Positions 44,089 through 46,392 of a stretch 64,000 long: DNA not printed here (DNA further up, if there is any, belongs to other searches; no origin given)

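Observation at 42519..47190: Candidate new exported redox system: FG-GAP/ASPIC-UnbV lipoprotein plus di-heme enzyme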

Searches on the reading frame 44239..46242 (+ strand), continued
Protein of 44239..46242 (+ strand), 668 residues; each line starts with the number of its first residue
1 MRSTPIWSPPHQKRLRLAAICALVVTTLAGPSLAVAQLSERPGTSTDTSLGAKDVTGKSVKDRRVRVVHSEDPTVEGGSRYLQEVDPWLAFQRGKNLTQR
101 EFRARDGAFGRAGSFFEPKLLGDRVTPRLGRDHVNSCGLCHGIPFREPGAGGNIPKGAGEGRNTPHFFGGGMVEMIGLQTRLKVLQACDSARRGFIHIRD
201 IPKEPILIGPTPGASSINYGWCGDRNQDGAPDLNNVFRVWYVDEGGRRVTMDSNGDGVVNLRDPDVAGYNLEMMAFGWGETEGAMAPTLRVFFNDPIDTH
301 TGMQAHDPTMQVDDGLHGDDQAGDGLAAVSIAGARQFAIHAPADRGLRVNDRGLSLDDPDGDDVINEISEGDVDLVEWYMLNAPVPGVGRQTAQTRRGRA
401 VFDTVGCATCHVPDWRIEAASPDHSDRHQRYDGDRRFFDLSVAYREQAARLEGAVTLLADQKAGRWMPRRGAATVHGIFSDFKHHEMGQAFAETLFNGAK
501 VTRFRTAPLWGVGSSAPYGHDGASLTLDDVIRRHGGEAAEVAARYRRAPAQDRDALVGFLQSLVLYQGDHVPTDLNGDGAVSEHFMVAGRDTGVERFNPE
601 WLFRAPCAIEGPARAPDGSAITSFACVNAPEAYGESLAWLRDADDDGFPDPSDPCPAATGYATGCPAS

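Call 77: fold_search(model_id=the predicted structure, library=pdb)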
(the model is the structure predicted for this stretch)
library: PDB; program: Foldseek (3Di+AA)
matches with E <= 10: 93; with E <= 0.001: 0
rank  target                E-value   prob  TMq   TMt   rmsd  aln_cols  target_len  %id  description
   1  1nml                  1.7e-03  1.00  0.15  0.28  16.2       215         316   15  Di-haemic Cytochrome c Peroxidase from Pseudomonas nautica 617, form IN (pH 4.0) (released 2004-01-13)
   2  2c1u_B                2.4e-03  1.00  0.15  0.28  15.5       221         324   15  CRYSTAL STRUCTURE OF THE DI-HAEM CYTOCHROME C PEROXIDASE FROM PARACOCCUS PANTOTROPHUS - OXIDISED FORM (released 2006-01-13)
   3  1rz6                  2.5e-03  0.99  0.15  0.28  16.0       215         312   14  Di-haem Cytochrome c Peroxidase, Form IN (released 2004-06-29)
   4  2c1u_C                3.0e-03  0.99  0.15  0.28  16.7       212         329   16  CRYSTAL STRUCTURE OF THE DI-HAEM CYTOCHROME C PEROXIDASE FROM PARACOCCUS PANTOTROPHUS - OXIDISED FORM (released 2006-01-13)
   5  4aal_B                4.8e-03  0.99  0.14  0.27  16.2       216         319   16  MacA wild-type oxidized (released 2012-10-17)
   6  6e1c_B                6.0e-03  0.97  0.17  0.30   9.3       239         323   14  Crystal structure of a MauG-like protein associated with microbial copper homeostasis (released 2019-07-17)
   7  2c1u_A                6.0e-03  0.96  0.14  0.26  16.5       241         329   15  CRYSTAL STRUCTURE OF THE DI-HAEM CYTOCHROME C PEROXIDASE FROM PARACOCCUS PANTOTROPHUS - OXIDISED FORM (released 2006-01-13)
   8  6qkn_B                8.5e-03  0.99  0.15  0.28  15.4       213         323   15  Structure of the azide-inhibited form of cytochrome c peroxidase from obligate human pathogenic bacterium Neisseria go (released 2020-02-19)
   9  4l1q_A                9.6e-03  0.98  0.17  0.29   8.8       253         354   15  Crystal Structure of the E113Q-MauG/pre-Methylamine Dehydrogenase Complex (released 2013-09-04)
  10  4o1q_A                9.6e-03  0.98  0.17  0.29   8.9       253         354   14  Crystal Structure of the Q103N-MauG/pre-Methylamine Dehydrogenase Complex (released 2014-04-30)
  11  4o1q_B                1.0e-02  0.98  0.17  0.29   8.7       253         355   14  Crystal Structure of the Q103N-MauG/pre-Methylamine Dehydrogenase Complex (released 2014-04-30)
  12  3o5c_C                1.1e-02  0.98  0.15  0.29  14.9       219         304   13  Cytochrome c Peroxidase BccP of Shewanella oneidensis (released 2011-08-03)
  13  3o5c_B                1.2e-02  0.92  0.14  0.28  16.2       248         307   12  Cytochrome c Peroxidase BccP of Shewanella oneidensis (released 2011-08-03)
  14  1iqc_A                1.2e-02  0.92  0.15  0.29  17.1       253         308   13  Crystal structure of Di-Heme Peroxidase from Nitrosomonas europaea (released 2002-01-23)
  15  6fu3_A                1.3e-02  0.97  0.15  0.28  15.2       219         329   14  Structure of the mixed-valence, active form, of cytochrome c peroxidase from obligate human pathogenic bacterium Neiss (released 2019-03-13)
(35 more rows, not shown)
